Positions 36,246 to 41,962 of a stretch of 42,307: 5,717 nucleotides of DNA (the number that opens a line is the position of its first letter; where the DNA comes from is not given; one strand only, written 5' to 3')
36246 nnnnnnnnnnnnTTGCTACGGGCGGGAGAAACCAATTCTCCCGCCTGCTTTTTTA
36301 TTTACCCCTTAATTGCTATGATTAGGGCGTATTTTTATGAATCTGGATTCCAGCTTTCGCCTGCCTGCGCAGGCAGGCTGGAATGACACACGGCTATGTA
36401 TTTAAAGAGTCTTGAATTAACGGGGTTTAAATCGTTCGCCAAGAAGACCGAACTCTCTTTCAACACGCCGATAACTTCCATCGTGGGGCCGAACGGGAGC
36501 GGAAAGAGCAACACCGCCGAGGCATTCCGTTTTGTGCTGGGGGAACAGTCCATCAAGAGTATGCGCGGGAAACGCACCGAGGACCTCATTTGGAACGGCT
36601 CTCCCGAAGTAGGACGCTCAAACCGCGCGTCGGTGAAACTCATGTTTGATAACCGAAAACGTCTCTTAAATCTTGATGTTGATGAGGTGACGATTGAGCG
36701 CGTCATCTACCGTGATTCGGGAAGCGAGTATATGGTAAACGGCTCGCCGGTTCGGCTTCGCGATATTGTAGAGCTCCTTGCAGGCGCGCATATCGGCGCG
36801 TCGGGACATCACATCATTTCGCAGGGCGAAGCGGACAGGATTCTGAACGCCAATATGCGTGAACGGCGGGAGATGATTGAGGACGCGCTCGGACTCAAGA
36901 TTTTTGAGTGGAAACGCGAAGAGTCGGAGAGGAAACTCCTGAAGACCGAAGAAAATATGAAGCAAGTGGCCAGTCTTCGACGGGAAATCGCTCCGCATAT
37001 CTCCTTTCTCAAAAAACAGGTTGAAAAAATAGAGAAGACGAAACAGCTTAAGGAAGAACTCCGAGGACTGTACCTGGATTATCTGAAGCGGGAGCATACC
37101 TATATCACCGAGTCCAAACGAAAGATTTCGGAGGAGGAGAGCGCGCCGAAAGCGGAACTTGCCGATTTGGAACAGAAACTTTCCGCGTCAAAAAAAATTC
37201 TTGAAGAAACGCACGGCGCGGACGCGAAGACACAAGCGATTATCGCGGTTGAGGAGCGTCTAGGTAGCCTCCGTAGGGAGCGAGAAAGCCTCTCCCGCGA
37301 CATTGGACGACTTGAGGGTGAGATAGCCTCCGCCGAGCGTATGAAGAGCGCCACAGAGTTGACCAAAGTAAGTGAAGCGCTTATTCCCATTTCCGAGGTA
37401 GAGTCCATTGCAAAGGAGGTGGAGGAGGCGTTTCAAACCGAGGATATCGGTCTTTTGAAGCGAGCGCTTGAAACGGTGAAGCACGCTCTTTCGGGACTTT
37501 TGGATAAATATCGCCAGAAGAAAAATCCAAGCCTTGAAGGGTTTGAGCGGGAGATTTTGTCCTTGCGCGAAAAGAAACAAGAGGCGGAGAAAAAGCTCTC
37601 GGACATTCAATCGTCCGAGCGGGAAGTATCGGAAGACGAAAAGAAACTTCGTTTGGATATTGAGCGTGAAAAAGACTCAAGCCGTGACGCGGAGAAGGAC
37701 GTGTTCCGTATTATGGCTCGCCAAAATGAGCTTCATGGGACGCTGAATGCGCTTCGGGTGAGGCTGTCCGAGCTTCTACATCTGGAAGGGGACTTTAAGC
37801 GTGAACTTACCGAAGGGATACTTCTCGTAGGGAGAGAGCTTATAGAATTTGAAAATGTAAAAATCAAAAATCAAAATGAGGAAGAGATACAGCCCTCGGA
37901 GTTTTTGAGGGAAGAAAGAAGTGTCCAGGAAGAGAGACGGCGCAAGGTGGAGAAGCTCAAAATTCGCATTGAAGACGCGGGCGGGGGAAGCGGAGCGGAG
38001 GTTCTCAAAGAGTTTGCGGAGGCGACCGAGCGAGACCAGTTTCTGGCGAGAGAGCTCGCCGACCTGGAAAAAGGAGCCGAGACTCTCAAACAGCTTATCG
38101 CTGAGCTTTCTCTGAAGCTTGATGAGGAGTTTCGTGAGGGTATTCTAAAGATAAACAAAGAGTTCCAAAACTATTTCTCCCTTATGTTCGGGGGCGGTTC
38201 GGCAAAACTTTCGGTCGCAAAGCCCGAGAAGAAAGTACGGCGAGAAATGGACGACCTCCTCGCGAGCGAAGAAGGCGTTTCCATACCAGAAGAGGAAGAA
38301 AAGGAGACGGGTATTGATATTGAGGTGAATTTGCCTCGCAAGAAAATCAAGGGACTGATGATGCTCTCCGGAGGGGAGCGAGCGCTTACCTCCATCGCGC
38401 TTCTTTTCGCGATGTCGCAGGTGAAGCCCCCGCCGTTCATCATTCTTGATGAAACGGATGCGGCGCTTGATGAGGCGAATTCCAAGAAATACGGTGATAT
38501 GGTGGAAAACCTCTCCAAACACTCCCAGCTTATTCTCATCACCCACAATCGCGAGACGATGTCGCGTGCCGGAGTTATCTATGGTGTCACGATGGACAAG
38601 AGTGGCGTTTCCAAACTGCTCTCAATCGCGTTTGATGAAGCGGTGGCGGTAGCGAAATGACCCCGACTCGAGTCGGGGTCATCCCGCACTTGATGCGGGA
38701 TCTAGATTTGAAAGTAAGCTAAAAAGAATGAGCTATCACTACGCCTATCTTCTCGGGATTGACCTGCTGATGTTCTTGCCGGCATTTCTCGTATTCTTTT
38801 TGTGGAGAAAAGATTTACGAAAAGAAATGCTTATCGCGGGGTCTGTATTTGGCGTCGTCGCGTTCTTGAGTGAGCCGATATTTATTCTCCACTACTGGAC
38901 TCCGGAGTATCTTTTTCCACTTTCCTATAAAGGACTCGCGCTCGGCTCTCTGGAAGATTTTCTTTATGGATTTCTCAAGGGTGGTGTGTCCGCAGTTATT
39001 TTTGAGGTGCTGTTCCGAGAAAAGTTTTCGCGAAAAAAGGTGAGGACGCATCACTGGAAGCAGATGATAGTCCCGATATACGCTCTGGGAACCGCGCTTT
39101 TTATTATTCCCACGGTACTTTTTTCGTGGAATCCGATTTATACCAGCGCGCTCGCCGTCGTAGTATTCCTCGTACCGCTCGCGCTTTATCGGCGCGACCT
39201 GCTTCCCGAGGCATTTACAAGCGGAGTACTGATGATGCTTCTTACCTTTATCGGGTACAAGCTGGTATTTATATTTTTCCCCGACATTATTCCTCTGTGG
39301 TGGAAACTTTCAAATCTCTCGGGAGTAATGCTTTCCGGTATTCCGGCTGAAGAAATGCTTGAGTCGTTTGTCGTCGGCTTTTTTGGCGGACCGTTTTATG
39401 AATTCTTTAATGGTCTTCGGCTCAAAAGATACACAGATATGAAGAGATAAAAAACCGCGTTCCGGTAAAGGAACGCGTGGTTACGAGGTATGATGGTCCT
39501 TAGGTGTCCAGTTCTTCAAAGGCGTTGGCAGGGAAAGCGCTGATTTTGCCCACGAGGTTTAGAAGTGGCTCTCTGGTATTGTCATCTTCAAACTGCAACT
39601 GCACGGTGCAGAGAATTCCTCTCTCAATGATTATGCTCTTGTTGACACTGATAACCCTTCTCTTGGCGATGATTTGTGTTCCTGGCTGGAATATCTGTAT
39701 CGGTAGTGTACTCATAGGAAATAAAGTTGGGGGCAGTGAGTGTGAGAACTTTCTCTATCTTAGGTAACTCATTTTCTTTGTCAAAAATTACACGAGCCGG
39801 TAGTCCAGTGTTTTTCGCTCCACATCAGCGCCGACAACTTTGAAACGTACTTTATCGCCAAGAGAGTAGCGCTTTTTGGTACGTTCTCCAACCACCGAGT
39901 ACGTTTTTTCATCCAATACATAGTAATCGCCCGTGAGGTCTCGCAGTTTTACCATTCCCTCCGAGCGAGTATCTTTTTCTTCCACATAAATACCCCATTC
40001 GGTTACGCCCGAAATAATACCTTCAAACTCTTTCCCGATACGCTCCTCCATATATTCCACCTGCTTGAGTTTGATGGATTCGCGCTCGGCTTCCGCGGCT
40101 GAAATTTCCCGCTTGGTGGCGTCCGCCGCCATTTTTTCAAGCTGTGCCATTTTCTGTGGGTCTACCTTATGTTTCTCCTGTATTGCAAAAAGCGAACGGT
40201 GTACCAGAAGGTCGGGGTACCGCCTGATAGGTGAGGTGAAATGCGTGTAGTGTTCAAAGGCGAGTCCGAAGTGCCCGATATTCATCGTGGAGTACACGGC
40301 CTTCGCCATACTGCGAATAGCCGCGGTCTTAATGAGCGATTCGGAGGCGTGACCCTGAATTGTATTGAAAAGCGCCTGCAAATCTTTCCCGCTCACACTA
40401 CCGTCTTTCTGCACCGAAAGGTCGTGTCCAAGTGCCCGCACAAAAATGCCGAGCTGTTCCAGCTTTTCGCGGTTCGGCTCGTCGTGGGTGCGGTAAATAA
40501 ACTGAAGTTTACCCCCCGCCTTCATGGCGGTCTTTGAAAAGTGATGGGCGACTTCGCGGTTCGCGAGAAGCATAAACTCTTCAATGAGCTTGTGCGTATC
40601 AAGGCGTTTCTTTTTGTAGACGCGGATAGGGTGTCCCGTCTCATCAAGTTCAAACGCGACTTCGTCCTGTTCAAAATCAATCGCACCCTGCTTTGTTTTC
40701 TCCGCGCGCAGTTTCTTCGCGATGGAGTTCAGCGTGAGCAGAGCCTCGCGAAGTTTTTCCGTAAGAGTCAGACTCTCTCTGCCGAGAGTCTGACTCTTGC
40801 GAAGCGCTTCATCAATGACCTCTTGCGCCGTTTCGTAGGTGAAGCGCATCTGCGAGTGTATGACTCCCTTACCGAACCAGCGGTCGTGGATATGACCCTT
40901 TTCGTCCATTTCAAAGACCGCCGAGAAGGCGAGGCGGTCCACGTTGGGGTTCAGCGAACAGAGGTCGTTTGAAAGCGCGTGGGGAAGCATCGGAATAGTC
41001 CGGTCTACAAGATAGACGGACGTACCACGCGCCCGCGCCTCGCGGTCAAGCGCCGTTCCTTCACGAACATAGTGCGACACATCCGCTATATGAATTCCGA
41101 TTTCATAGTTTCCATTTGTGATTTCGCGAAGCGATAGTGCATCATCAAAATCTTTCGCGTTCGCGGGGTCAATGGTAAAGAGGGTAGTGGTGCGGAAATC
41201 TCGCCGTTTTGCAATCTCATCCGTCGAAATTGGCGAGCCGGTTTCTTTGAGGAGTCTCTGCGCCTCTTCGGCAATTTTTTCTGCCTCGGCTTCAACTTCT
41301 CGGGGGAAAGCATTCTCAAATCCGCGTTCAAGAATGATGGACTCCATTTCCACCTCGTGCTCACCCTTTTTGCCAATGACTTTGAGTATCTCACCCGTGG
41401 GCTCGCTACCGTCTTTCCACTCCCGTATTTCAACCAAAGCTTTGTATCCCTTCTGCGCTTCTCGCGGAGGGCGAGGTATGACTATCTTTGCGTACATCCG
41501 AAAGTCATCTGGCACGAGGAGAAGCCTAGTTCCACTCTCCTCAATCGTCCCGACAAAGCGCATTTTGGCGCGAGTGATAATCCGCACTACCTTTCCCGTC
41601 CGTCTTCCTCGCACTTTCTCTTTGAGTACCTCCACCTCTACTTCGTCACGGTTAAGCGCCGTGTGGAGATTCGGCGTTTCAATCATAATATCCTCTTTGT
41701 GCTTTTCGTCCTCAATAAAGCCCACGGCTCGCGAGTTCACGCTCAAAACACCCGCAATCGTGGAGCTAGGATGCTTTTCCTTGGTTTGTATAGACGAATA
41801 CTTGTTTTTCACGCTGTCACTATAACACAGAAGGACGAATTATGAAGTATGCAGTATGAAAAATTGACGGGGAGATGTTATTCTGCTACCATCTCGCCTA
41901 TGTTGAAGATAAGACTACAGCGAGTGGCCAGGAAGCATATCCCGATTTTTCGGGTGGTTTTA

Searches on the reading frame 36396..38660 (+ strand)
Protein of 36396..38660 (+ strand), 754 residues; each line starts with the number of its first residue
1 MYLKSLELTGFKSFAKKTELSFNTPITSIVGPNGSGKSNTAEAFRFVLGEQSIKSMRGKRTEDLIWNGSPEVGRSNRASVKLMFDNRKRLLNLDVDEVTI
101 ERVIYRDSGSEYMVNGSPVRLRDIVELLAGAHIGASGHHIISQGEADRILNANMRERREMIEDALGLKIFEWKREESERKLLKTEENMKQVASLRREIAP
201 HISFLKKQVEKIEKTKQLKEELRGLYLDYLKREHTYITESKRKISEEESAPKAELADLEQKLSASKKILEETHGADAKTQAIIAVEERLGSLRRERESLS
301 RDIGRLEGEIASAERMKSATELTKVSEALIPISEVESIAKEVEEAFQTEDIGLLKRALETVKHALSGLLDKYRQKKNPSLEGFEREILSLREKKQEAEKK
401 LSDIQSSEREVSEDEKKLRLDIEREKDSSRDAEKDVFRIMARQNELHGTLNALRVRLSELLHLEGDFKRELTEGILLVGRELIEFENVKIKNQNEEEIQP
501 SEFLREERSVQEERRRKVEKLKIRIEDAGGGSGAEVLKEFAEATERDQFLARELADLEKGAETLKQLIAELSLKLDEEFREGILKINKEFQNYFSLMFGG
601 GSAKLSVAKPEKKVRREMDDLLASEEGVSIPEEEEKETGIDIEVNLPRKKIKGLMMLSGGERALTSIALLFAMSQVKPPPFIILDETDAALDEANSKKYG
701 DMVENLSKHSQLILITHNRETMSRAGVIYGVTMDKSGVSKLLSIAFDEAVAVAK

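Call 36: search_protein_families(library=pfam, proteins=[window:36396-38660:+], max_evalue=0.001)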
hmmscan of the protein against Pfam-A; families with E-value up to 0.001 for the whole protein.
window:36396-38660:+ (754 aa): 5 families
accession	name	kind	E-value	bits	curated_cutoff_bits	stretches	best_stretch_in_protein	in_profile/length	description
PF02463.25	SMC_N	-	2.6e-64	217.1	40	1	2-739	1-219/220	RecF/RecN/SMC N terminal domain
PF13175.12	AAA_15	-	3.9e-12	46.9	32.1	1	1-282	1-239/374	AAA ATPase domain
PF13476.12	AAA_23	-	2.7e-09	38.4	27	1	5-262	1-200/201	AAA domain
PF13304.12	AAA_21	-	1.5e-07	32.2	27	1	26-53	1-35/304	AAA domain, putative AbiEii toxin, Type IV TA system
PF00005.33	ABC_tran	-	6.7e-06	27.2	25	0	26-116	13-80/137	ABC transporter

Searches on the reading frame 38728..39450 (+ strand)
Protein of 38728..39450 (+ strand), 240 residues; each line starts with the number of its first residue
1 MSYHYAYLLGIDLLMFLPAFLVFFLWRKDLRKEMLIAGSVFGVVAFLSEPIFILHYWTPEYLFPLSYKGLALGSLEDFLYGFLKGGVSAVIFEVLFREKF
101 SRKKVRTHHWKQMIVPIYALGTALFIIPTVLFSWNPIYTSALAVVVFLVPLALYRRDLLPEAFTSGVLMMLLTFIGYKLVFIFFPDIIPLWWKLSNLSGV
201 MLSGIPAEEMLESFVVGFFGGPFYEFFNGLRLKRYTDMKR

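Call 36: search_protein_families(library=pfam, proteins=[window:38728-39450:+], max_evalue=0.001)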
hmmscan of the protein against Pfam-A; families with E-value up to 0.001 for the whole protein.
window:38728-39450:+ (240 aa): 1 family
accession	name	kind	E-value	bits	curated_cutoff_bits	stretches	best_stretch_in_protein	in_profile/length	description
PF18916.5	Lycopene_cyc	-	3.7e-12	47.1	27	1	135-227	1-92/92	Lycopene cyclase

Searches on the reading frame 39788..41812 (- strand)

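Call 36: search_protein_families(library=pfam, proteins=[window:39788-41812:-], max_evalue=0.001)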
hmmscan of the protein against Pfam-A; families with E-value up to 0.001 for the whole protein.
window:39788-41812:- (674 aa): 5 families
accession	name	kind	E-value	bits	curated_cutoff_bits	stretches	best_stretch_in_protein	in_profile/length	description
PF00773.25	RNB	-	4.4e-114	381.6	29.3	1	203-544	1-323/326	RNB domain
PF17876.7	CSD2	-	2.7e-21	75.8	26.2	1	99-170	2-74/74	Cold shock domain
PF08206.17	OB_RNB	-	2.7e-09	37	24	1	21-78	1-58/58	Ribonuclease B OB domain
PF17849.7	OB_Dis3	-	9.3e-07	29.3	22.8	1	119-163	31-76/77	Dis3-like cold-shock domain 2 (CSD2)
PF00575.29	S1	-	8.6e-05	23.3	22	1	591-668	3-68/74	S1 RNA binding domain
